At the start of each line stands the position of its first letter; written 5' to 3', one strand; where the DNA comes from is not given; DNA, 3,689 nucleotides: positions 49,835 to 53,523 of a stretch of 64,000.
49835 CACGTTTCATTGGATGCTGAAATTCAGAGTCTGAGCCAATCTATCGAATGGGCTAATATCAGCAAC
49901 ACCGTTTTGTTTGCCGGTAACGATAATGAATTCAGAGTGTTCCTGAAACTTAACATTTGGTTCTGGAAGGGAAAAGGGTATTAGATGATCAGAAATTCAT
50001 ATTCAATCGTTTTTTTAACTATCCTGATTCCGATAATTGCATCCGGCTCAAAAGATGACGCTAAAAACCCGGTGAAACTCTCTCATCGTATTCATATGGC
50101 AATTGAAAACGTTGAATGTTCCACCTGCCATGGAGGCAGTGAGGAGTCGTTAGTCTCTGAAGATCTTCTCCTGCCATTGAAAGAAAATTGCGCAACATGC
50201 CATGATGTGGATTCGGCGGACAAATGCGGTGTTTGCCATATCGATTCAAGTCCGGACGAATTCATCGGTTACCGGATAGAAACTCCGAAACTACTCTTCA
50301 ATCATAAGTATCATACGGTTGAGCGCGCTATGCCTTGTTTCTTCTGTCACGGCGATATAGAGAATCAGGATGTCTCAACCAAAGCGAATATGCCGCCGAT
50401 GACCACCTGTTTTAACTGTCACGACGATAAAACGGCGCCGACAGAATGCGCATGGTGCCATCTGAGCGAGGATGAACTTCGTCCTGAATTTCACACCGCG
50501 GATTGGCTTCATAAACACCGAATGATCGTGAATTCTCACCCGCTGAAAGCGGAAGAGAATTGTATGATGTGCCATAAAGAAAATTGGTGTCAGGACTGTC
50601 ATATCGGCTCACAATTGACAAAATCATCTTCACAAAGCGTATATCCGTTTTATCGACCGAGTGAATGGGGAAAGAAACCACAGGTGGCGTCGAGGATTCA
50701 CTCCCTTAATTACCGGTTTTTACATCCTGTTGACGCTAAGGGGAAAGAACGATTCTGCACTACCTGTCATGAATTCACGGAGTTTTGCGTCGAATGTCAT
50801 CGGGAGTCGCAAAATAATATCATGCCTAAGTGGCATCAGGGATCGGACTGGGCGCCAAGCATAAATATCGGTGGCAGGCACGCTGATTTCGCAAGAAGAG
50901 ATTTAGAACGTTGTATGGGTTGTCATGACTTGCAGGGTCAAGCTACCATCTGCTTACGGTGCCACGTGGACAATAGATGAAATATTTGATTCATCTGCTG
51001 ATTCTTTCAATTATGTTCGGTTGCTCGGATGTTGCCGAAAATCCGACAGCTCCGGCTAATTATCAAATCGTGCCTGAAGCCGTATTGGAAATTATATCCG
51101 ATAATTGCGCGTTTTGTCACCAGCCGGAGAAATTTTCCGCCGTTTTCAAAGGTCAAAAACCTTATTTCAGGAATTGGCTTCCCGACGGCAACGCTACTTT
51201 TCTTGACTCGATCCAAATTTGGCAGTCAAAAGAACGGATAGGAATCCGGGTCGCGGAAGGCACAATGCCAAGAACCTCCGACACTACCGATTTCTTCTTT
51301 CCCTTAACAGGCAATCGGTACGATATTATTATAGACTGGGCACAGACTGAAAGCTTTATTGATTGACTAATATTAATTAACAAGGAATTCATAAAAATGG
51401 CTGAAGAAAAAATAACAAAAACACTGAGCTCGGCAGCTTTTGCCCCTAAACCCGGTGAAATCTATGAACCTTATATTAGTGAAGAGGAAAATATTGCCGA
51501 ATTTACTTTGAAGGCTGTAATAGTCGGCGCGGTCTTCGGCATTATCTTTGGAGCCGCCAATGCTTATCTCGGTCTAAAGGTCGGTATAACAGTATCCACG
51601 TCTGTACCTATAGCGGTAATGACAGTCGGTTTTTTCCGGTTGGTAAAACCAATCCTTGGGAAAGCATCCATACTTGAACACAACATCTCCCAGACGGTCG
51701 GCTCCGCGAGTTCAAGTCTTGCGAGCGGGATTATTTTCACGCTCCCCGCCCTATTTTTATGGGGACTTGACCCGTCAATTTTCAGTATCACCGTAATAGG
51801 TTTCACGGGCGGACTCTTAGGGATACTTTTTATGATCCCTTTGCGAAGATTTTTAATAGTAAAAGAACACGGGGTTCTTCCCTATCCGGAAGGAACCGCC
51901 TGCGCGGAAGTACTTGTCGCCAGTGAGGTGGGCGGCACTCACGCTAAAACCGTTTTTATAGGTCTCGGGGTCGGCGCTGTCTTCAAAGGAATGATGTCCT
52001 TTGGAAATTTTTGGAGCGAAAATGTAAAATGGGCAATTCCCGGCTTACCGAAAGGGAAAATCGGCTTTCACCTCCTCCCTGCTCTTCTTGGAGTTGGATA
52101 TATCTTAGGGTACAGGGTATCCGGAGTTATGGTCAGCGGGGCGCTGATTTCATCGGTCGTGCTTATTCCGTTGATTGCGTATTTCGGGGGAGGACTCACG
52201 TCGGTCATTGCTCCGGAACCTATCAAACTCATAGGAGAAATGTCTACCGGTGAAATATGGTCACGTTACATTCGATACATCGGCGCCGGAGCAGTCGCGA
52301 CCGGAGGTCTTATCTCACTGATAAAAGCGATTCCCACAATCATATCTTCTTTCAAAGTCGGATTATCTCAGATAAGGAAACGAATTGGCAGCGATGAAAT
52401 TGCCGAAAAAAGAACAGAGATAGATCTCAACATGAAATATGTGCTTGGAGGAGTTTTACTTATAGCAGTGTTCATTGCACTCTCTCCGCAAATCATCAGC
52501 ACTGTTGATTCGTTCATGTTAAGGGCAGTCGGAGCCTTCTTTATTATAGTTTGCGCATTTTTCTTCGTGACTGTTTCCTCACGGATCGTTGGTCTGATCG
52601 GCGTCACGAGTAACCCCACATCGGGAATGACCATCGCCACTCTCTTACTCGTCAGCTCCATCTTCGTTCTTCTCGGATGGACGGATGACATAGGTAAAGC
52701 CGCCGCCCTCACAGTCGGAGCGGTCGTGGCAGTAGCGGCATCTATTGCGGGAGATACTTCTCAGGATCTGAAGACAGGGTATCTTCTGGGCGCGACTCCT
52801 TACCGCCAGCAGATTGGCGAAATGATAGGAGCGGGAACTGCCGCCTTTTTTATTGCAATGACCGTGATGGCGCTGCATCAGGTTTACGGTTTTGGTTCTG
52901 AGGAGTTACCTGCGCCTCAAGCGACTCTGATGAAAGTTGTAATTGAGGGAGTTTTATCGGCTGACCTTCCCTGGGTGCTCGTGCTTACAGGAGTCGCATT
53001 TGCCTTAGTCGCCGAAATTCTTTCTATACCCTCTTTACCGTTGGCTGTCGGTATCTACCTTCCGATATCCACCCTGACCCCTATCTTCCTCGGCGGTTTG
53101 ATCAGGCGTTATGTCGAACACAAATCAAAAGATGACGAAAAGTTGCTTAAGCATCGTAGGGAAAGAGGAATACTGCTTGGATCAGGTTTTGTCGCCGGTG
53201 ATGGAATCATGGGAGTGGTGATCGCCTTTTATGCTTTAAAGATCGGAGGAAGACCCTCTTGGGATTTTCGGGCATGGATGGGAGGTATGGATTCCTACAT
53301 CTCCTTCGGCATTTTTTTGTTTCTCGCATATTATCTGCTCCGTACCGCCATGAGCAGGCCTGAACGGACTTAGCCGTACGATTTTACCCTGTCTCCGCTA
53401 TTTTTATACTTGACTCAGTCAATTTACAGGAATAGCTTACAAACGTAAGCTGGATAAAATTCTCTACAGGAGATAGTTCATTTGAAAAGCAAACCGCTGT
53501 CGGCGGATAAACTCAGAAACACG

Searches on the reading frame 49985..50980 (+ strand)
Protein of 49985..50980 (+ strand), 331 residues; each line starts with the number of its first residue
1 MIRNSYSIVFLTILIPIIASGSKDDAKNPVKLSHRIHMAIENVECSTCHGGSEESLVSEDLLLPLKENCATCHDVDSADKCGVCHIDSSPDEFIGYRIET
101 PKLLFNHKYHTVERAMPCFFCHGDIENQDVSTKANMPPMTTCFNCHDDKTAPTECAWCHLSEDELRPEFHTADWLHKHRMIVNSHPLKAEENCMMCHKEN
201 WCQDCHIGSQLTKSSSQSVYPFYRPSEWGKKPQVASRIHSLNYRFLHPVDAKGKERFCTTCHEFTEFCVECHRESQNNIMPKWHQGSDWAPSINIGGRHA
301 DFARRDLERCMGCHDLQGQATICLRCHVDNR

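Call 67: search_protein_families(library=pfam, proteins=[window:49985-50980:+], max_evalue=0.0001)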
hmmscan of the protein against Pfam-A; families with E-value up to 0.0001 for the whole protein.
window:49985-50980:+ (331 aa): 2 families
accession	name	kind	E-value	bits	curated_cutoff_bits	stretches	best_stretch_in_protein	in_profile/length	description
PF14522.11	Cytochrome_C7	-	1.3e-11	44.6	24.8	0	104-197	2-66/67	Cytochrome c7 and related cytochrome c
PF02085.21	Cytochrom_CIII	-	2e-07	31.7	22.9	0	25-52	16-40/101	Class III cytochrome C family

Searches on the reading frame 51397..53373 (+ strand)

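Call 67: search_protein_families(library=pfam, proteins=[window:51397-53373:+], max_evalue=0.0001)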
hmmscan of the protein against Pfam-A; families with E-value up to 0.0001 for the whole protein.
window:51397-53373:+ (658 aa): 1 family
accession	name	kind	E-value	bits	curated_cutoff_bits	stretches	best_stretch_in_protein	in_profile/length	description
PF03169.20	OPT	-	5.8e-99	332.9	25.8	1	35-612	1-622/623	OPT oligopeptide transporter protein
